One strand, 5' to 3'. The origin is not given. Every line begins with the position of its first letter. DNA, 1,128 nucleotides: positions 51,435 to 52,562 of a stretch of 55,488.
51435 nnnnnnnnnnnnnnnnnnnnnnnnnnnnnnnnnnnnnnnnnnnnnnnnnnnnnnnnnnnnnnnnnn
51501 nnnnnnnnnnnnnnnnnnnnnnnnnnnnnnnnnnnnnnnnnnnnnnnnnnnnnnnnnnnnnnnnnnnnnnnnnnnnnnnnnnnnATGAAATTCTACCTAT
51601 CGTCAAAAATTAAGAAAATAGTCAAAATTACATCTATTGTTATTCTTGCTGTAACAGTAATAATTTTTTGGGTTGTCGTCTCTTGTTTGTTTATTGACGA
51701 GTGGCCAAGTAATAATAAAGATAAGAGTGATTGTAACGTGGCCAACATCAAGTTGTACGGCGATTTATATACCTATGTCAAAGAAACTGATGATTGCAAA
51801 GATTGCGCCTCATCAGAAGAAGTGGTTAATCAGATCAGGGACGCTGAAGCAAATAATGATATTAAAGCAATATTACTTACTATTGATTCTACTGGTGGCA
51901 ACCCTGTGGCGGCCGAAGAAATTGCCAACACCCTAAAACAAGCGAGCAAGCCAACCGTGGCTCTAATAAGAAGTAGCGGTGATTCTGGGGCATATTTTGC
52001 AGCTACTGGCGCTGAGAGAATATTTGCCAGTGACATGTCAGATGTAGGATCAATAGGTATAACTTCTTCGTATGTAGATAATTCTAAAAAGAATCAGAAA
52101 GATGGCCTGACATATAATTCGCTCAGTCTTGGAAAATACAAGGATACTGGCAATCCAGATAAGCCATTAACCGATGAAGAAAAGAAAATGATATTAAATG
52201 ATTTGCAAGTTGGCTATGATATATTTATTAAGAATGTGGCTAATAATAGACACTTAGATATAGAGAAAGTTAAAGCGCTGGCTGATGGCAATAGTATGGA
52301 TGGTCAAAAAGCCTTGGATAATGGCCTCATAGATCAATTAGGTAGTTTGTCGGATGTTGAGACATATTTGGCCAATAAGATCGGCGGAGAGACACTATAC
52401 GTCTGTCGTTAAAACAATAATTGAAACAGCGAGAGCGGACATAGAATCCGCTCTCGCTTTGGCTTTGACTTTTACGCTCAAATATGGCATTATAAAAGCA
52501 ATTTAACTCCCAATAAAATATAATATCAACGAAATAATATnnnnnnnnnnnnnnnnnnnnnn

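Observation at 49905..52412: Compact three-gene operon: a 75-aa two-TM protein, a 483-aa protein of unknown family, and a membrane-anchored S49 (SppA-like) peptidase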

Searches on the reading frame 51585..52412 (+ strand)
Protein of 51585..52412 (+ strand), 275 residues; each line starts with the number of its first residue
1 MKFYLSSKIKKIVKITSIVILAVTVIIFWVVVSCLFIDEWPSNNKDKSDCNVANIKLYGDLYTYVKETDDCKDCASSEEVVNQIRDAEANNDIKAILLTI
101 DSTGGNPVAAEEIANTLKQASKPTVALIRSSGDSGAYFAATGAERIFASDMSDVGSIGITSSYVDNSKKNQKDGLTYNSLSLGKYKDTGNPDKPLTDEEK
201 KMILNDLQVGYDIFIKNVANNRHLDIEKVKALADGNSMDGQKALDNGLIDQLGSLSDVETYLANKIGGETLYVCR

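Call 4: search_protein_families(library=pfam, proteins=[window:51585-52412:+], max_evalue=0.1)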
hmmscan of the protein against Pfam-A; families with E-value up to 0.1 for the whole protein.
window:51585-52412:+ (275 aa): 4 families
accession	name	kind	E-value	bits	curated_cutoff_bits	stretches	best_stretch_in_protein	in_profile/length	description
PF01343.23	Peptidase_S49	-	2e-34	119.2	24.9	1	117-263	2-148/154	Peptidase family S49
PF25145.1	NfeD1b_N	-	9.9e-08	32.2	40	1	84-162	23-100/189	NfeD1b, N-terminal domain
PF00574.28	CLP_protease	-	1.3e-06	28.9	20.2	1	74-128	27-80/182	Clp protease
PF01972.22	SDH_protease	-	0.00085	18.9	31.3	1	75-154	76-152/286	ClpP-like SDH-type serine proteinase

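Call 5: search_protein_families(library=padloc, proteins=[window:51585-52412:+], max_evalue=0.1)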
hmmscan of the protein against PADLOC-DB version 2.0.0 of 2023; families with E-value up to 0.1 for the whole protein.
window:51585-52412:+ (275 aa): 0 families

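Call 6: search_protein_families(library=phrogs, proteins=[window:51585-52412:+], max_evalue=0.1)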
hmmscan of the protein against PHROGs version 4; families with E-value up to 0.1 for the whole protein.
window:51585-52412:+ (275 aa): 9 families
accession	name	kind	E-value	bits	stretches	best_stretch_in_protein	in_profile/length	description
phrog_53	-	head and packaging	4.5e-51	175.7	1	39-270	64-296/583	head maturation protease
phrog_33023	-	unknown function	6e-23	82.4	1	82-262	96-284/507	-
phrog_4759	-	unknown function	6.5e-06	27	1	59-171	89-203/209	-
phrog_94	-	head and packaging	0.00018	22.1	1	44-152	72-176/622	head maturation protease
phrog_2976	-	head and packaging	0.00051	20.9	1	45-151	13-109/394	head maturation protease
phrog_21683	-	unknown function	0.0014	18.7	1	77-160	21-105/337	-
phrog_11747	-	unknown function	0.0035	17.6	1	78-157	50-127/290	-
phrog_25878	-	unknown function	0.0077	16.7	1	65-157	27-121/247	-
phrog_37492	-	unknown function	0.031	15.7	0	188-239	25-78/99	-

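Call 7: search_protein_families(library=ncbifam, proteins=[window:51585-52412:+], max_evalue=0.1)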
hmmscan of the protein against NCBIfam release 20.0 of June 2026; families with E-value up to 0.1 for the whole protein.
window:51585-52412:+ (275 aa): 8 families
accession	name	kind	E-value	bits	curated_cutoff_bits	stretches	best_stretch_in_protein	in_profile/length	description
TIGR00706.1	SppA_dom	equivalog_domain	3.2e-50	170.7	155.45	1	63-263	13-204/208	signal peptide peptidase SppA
TIGR00705.1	SppA_67K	equivalog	7.4e-36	123.6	311.45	1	51-257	312-516/590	signal peptide peptidase SppA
NF008195.0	PRK10949.1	equivalog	1.8e-24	85.9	746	1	67-258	339-532/618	signal peptide peptidase SppA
NF008745.0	PRK11778.1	equivalog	2.9e-14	53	259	1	94-257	131-295/345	protease SohB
NF045542.1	Clp_rel_HeadMat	equivalog_domain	2.7e-07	30.7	120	1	55-150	3-91/165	head maturation protease, ClpP-related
NF047768.1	Clp_like_SDH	equivalog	9.9e-05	21.9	250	1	74-155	62-140/260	SDH family Clp fold serine proteinase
TIGR00493.1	clpP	equivalog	0.0045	16.7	308.6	1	76-143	40-108/192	ATP-dependent Clp endopeptidase proteolytic subunit ClpP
NF001368.0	PRK00277.1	subfamily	0.034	14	249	0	76-125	45-93/203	ATP-dependent Clp protease proteolytic subunit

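Call 56: find_related_loci(query=window:51585-52412:+, collection=viral_contigs, flank=10000)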
Query window:51585-52412:+ (275 aa) in viral_contigs; peptide patterns used: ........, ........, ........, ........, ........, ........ (x = any residue, [..] = any of these).
21 stretches matched a pattern, but none encodes a relative of the query by tblastn (E <= 1e-3).

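Call 65: find_related_loci(query=A4, collection=genome_contigs, flank=10000)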
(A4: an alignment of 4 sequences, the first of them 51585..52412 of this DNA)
Query A4 (275 aa) in genome_contigs; peptide patterns used: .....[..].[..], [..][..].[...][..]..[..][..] (x = any residue, [..] = any of these).
175 stretches matched a pattern; 3 encode a relative of the query (tblastn E <= 1e-3); 3 distinct loci.
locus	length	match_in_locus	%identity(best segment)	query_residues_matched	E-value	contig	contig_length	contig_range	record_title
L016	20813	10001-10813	50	20-274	4e-79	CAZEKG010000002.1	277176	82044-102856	MAG TPA_asm: uncultured Gammaproteobacteria bacterium isolate SRP170004_co1_594 genome assembly, contig: NODE_37_length_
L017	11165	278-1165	46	2-274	2e-76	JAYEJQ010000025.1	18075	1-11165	MAG: Patescibacteria group bacterium isolate MAG159 MAG159_25, whole genome shotgun sequence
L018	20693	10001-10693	51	49-274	2e-71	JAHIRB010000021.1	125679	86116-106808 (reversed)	MAG: Patescibacteria group bacterium isolate MM_PC_MetaG.mb.11 MM_PC_MetaG.mb.11_k141_861438, whole genome shotgun seque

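Call 74: search_solved_structures(query=window:51585-52412:+, max_evalue=0.001, show_alignments=1)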
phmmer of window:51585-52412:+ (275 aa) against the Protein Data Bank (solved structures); distinct sequences matched with E-value up to 0.001: 3.
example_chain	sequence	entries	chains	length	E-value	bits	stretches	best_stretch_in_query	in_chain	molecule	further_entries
3bez_A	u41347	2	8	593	4e-25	92.1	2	76-259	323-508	Protease 4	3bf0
3rst_A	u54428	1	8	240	6.9e-22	81.5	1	83-261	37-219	Signal peptide peptidase sppA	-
4kwb_A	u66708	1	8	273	1.2e-21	80.7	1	83-261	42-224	Signal peptide peptidase SppA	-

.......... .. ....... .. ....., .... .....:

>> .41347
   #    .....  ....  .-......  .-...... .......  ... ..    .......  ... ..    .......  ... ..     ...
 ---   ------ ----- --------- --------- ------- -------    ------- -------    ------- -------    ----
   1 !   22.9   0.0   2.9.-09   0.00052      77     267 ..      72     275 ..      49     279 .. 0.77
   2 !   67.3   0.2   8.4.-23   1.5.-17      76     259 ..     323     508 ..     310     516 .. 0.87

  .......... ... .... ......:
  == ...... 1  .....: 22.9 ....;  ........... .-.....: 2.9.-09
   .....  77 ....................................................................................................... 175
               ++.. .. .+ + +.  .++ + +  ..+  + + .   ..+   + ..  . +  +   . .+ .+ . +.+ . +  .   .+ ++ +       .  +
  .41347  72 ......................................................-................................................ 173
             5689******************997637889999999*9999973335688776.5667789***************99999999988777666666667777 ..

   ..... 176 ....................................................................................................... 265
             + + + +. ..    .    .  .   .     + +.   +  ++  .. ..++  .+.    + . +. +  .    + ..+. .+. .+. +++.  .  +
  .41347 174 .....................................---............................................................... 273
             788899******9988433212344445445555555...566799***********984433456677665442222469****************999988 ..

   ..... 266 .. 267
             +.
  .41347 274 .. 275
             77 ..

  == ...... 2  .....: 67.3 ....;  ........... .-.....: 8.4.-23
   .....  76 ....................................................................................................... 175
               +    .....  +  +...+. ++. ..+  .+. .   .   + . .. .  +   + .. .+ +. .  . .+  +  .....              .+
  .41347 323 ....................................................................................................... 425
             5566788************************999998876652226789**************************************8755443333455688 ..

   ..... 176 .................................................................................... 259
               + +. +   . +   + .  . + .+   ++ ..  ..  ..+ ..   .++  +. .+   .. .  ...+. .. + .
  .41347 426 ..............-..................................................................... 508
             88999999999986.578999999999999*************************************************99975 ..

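Call 95: find_homologous_proteins(query=window:51585-52412:+, max_evalue=1e-30)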
Query window:51585-52412:+ (275 aa): 596 proteins with E <= 1e-30 among 1750 candidates; the best 120 are listed.
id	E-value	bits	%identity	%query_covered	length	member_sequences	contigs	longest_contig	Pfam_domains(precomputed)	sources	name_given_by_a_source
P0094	8.3e-174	594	100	100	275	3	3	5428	PF00574.29,PF25145.2,PF01343.24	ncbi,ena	-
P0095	7.8e-130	450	75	100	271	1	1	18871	PF25145.2,PF01343.24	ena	-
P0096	2.3e-116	406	70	100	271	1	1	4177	PF00574.29,PF25145.2,PF01343.24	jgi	-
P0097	9.4e-109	381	66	100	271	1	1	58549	PF00574.29,PF25145.2,PF01343.24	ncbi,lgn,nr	ncbi:MAG: signal peptide peptidase SppA [Candidatus Buchananbacteria bacterium]|nr:signal peptide pe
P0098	2.7e-106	373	65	100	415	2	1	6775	PF01343.24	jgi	-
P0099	3.0e-106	373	64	100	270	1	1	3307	PF01343.24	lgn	-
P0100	4.5e-103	362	62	100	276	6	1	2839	PF00574.29,PF25145.2,PF01343.24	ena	-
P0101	5.7e-103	362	62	100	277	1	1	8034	PF00574.29,PF25145.2,PF01343.24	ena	-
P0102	3.0e-96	340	60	100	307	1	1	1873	PF00574.29,PF25145.2,PF01343.24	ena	-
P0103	2.9e-90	320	66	87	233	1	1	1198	PF00574.29,PF25145.2,PF01972.22,PF01343.24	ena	-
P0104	3.0e-82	294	54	97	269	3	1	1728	PF25145.2,PF01343.24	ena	-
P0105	2.5e-80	288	54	97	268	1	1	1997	PF00574.29,PF25145.2,PF01972.22,PF01343.24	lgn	-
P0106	4.3e-80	287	54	96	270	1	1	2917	PF25145.2,PF01343.24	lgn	-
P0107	4.6e-79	284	55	88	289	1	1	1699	PF25145.2,PF01343.24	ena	-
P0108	6.9e-79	283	54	97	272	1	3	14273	PF25145.2,PF01343.24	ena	-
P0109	6.3e-78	280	53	95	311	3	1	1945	PF00574.29,PF25145.2,PF01343.24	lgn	-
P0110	2.3e-77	278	53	92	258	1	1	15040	PF00574.29,PF25145.2,PF01343.24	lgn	-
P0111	3.4e-77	278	49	97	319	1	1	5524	PF25145.2,PF01343.24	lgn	-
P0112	3.5e-77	277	52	97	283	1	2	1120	PF00574.29,PF25145.2,PF01343.24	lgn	-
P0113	6.9e-77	277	56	93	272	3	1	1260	PF25145.2,PF01343.24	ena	-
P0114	9.5e-77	276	52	97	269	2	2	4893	PF00574.29,PF25145.2,PF01972.22,PF01343.24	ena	-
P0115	3.8e-76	274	57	82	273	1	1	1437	PF00574.29,PF25145.2,PF01343.24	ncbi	-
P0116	5.0e-76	274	52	96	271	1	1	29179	PF00574.29,PF25145.2,PF01343.24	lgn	-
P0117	7.3e-76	273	52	97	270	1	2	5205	PF00574.29,PF25145.2,PF01343.24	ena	-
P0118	8.0e-76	273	55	87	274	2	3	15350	PF00574.29,PF25145.2,PF01972.22,PF01343.24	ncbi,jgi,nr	ncbi:signal peptide peptidase SppA [Patescibacteria group bacterium]|nr:signal peptide peptidase Spp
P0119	1.6e-75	272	56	82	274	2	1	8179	PF25145.2,PF01972.22,PF01343.24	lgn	-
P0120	2.1e-75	272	50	98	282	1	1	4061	PF25145.2,PF01972.22,PF01343.24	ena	-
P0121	2.3e-75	272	53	97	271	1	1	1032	PF00574.29,PF25145.2,PF01343.24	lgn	-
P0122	2.8e-75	271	57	84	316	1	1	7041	PF25145.2,PF01343.24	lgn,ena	-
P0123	3.4e-75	271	53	96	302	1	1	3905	PF25145.2,PF01343.24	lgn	-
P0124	4.8e-75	270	54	85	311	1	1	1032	PF25145.2,PF01343.24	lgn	-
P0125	5.4e-75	270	51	100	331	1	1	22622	PF00574.29,PF25145.2,PF01972.22,PF01343.24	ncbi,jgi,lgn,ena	ncbi:MAG: signal peptide peptidase SppA [Patescibacteria group bacterium]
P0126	7.2e-75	270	56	87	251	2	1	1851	PF00574.29,PF25145.2,PF01343.24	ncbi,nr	ncbi:signal peptide peptidase SppA, partial [Candidatus Parcubacteria bacterium]|nr:signal peptide p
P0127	7.6e-75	270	56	82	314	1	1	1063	PF25145.2,PF01343.24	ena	-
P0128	1.1e-74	269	58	81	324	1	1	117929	PF00574.29,PF25145.2,PF01343.24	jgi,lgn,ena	-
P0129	1.9e-74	269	57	83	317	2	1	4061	PF25145.2,PF01343.24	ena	-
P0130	3.0e-74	268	55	83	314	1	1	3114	PF25145.2,PF01343.24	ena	-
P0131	3.4e-74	268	52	94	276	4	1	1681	PF25145.2,PF01343.24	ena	-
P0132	3.9e-74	267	56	82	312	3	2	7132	PF25145.2,PF01343.24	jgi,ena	-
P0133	4.0e-74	267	52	97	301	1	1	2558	PF00574.29,PF25145.2,PF01972.22,PF01343.24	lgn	-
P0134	5.2e-74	267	58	82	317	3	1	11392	PF25145.2,PF01343.24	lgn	-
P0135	5.3e-74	267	56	80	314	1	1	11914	PF25145.2,PF01343.24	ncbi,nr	ncbi:MAG: signal peptide peptidase SppA [Bacilli bacterium]|nr:signal peptide peptidase SppA [Bacill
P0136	5.6e-74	267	56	80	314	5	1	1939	PF25145.2,PF01343.24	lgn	-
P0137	6.7e-74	267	57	83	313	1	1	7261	PF00574.29,PF25145.2,PF01343.24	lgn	-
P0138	8.1e-74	266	55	92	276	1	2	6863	PF25145.2,PF01343.24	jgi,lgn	jgi:protease-4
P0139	8.7e-74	266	52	95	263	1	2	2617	PF00574.29,PF25145.2,PF01343.24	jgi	-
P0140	1.8e-73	265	51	97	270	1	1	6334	PF25145.2,PF01343.24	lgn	-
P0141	1.8e-73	265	51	96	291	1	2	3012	PF25145.2,PF01343.24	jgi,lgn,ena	-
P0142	2.2e-73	265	53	97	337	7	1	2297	PF00574.29,PF25145.2,PF01972.22,PF01343.24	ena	-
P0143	2.3e-73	265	55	82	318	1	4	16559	PF25145.2,PF01343.24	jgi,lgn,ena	-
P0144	3.1e-73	265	54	82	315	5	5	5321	PF00574.29,PF25145.2,PF01343.24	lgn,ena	-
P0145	3.2e-73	265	57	83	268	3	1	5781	PF25145.2,PF01343.24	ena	-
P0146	3.6e-73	264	56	85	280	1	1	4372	PF25145.2,PF01343.24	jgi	jgi:signal peptide peptidase SppA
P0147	3.8e-73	264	57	82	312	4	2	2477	PF25145.2,PF01343.24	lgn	-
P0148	3.9e-73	264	57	80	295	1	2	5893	PF25145.2,PF01343.24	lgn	-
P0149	4.2e-73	264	56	83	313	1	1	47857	PF00574.29,PF25145.2,PF01343.24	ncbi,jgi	ncbi:MAG: signal peptide peptidase SppA [Patescibacteria group bacterium]|jgi:signal peptide peptida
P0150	4.3e-73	264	56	83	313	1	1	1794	PF00574.29,PF25145.2,PF01343.24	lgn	-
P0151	4.4e-73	264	53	92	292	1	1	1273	PF25145.2,PF01343.24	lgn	-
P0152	5.3e-73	264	55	82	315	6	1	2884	PF25145.2,PF01343.24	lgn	-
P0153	6.7e-73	263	48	93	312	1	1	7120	PF25145.2,PF01343.24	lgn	-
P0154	8.6e-73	263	56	83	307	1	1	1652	PF00574.29,PF25145.2,PF01343.24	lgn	-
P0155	1.0e-72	263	48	100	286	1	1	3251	PF00574.29,PF25145.2,PF01343.24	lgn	-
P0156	1.1e-72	263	55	84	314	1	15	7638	PF00574.29,PF25145.2,PF01343.24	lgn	-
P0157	1.2e-72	263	57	83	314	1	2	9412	PF25145.2,PF01343.24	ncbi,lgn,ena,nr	ncbi:signal peptide peptidase SppA [Candidatus Falkowbacteria bacterium]|nr:signal peptide peptidase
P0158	1.2e-72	263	55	87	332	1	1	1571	PF25145.2,PF01343.24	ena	-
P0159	1.4e-72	262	56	84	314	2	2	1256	PF00574.29,PF25145.2,PF01343.24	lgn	-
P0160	1.6e-72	262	59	77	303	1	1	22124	PF25145.2,PF01343.24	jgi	jgi:signal peptide peptidase SppA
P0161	1.6e-72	262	54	84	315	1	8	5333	PF25145.2,PF01343.24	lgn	-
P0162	1.9e-72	262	56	82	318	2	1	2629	PF00574.29,PF25145.2,PF01343.24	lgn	-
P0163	2.7e-72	261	55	82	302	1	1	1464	PF00574.29,PF25145.2,PF01343.24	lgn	-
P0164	2.8e-72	261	51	85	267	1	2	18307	PF25145.2,PF01343.24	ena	-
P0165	3.0e-72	261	57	82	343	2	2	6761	PF25145.2,PF01343.24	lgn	-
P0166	3.6e-72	261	55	83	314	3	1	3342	PF25145.2,PF01343.24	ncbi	-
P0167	3.9e-72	261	55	87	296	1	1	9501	PF25145.2,PF01343.24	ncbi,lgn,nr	ncbi:S49 family peptidase [Candidatus Uhrbacteria bacterium]|nr:S49 family peptidase [Candidatus Uhr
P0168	4.1e-72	261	55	85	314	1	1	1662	PF25145.2,PF01972.22,PF01343.24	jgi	jgi:signal peptide peptidase SppA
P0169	4.2e-72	261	58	79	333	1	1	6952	PF25145.2,PF01343.24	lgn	-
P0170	4.6e-72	261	53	93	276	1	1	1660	PF25145.2,PF01343.24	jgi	-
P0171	4.8e-72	261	57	79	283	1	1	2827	PF25145.2,PF01343.24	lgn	-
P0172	5.1e-72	261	55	87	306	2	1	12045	PF00574.29,PF25145.2,PF01343.24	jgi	jgi:signal peptide peptidase SppA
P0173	5.8e-72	260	55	83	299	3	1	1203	PF25145.2,PF01343.24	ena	-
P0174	6.6e-72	260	54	82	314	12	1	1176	PF25145.2,PF01343.24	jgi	-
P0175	8.0e-72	260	57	83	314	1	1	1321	PF25145.2,PF01343.24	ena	-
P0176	8.1e-72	260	52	87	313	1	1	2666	PF25145.2,PF01343.24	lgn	-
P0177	8.7e-72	260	49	100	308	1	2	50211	PF25145.2,PF01343.24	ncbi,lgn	-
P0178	9.4e-72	260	55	84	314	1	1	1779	PF25145.2,PF01343.24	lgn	-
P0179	1.2e-71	259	56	80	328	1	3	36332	PF00574.29,PF25145.2,PF01343.24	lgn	-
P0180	1.2e-71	259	52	87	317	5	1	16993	PF25145.2,PF01343.24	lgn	-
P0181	1.3e-71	259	50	100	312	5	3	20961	PF00574.29,PF25145.2,PF01343.24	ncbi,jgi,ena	-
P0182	1.6e-71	259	53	86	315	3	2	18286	PF25145.2,PF01343.24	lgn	-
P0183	1.8e-71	259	56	83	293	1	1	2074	PF25145.2,PF01343.24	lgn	-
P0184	1.9e-71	259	54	82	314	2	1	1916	PF25145.2,PF01343.24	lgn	-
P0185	2.1e-71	259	50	95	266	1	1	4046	PF00574.29,PF25145.2,PF01343.24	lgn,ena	-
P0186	2.2e-71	259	59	80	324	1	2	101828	PF25145.2,PF01343.24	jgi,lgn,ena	jgi:signal peptide peptidase SppA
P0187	2.2e-71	258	57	80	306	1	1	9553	PF25145.2,PF01343.24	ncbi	-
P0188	2.3e-71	258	49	97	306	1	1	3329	PF25145.2,PF01343.24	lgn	-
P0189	2.3e-71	258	52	84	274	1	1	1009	PF25145.2,PF01972.22,PF01343.24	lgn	-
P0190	2.6e-71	258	49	96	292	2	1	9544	PF00574.29,PF25145.2,PF01343.24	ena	-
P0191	3.6e-71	258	50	99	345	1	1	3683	PF25145.2,PF01972.22,PF01343.24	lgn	-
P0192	3.7e-71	258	50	97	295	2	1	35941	PF25145.2,PF01343.24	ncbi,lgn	-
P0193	4.2e-71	258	56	81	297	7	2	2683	PF25145.2,PF01972.22,PF01343.24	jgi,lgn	jgi:signal peptide peptidase SppA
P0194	5.4e-71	257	56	84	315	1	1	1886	PF25145.2,PF01343.24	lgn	-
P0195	5.4e-71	257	50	95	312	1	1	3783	PF00574.29,PF25145.2,PF01343.24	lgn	-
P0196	6.5e-71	257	54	83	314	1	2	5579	PF25145.2,PF01343.24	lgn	-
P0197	7.6e-71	257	54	84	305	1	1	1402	PF25145.2,PF01343.24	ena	-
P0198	9.1e-71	256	54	84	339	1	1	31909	PF25145.2,PF01343.24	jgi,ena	-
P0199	9.9e-71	256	54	81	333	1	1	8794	PF25145.2,PF01343.24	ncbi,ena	-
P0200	1.1e-70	256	48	97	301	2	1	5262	PF01343.24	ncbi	-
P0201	1.5e-70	256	49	100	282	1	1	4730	PF00574.29,PF25145.2,PF01343.24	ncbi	-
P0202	1.5e-70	256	54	84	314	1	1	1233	PF00574.29,PF25145.2,PF01343.24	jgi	-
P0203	1.7e-70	256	56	83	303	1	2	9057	PF25145.2,PF01972.22,PF01343.24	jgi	jgi:protease-4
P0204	1.9e-70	255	47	95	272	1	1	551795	PF25145.2,PF01343.24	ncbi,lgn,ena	-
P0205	2.1e-70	255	54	85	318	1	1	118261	PF25145.2,PF01343.24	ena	-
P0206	2.3e-70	255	48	98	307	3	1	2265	PF25145.2,PF01343.24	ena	-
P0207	2.6e-70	255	53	80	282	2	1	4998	PF01343.24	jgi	jgi:protease-4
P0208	2.7e-70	255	56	83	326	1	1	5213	PF25145.2,PF01343.24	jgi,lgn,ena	-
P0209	2.9e-70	255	52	85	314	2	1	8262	PF25145.2,PF01343.24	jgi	-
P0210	3.0e-70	255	53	97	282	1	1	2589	PF25145.2,PF01343.24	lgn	-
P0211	3.1e-70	255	56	83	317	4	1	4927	PF25145.2,PF01343.24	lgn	-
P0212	3.4e-70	255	51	99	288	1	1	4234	PF25145.2,PF01972.22,PF01343.24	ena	-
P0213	4.3e-70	254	51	92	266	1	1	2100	PF25145.2,PF01343.24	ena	-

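Call 96: find_encoding_contigs(protein=P0097, flank=8000, max_places=2)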
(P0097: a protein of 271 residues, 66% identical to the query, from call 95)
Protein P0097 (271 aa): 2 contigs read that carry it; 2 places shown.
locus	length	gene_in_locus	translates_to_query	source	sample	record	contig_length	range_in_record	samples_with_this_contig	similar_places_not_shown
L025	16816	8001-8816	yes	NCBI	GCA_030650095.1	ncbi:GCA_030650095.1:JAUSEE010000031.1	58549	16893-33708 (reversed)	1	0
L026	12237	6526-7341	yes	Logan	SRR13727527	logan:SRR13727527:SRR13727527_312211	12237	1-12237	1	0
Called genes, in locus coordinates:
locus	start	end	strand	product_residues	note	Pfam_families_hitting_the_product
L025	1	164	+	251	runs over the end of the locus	PF00121:TIM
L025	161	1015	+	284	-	PF23914:TPR_CcmH_CycH (faint), PF07719:TPR_2 (faint), PF13181:TPR_8 (faint), PF13424:TPR_12 (faint), PF14559:TPR_19 (faint), PF13431:TPR_17 (faint), PF00515:TPR_1 (faint)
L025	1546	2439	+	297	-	PF13495:Phage_int_SAM_4, PF00589:Phage_integrase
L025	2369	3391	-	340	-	PF13102:Phage_int_SAM_5 (faint), PF00589:Phage_integrase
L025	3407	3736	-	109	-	-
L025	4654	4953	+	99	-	-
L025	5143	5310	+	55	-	-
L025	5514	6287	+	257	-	-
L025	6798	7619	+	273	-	-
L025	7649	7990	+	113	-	-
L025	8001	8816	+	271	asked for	PF00574:CLP_protease (weak), PF25145:NfeD1b_N (weak), PF01343:Peptidase_S49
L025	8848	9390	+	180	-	-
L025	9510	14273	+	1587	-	PF13245:AAA_19 (faint), PF13086:AAA_11, PF13604:AAA_30 (faint), PF13086:AAA_11 (weak), PF13087:AAA_12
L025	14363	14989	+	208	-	PF13280:WYL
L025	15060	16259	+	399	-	PF09903:DUF2130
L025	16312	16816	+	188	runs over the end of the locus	-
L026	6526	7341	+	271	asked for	PF00574:CLP_protease (weak), PF25145:NfeD1b_N (weak), PF01343:Peptidase_S49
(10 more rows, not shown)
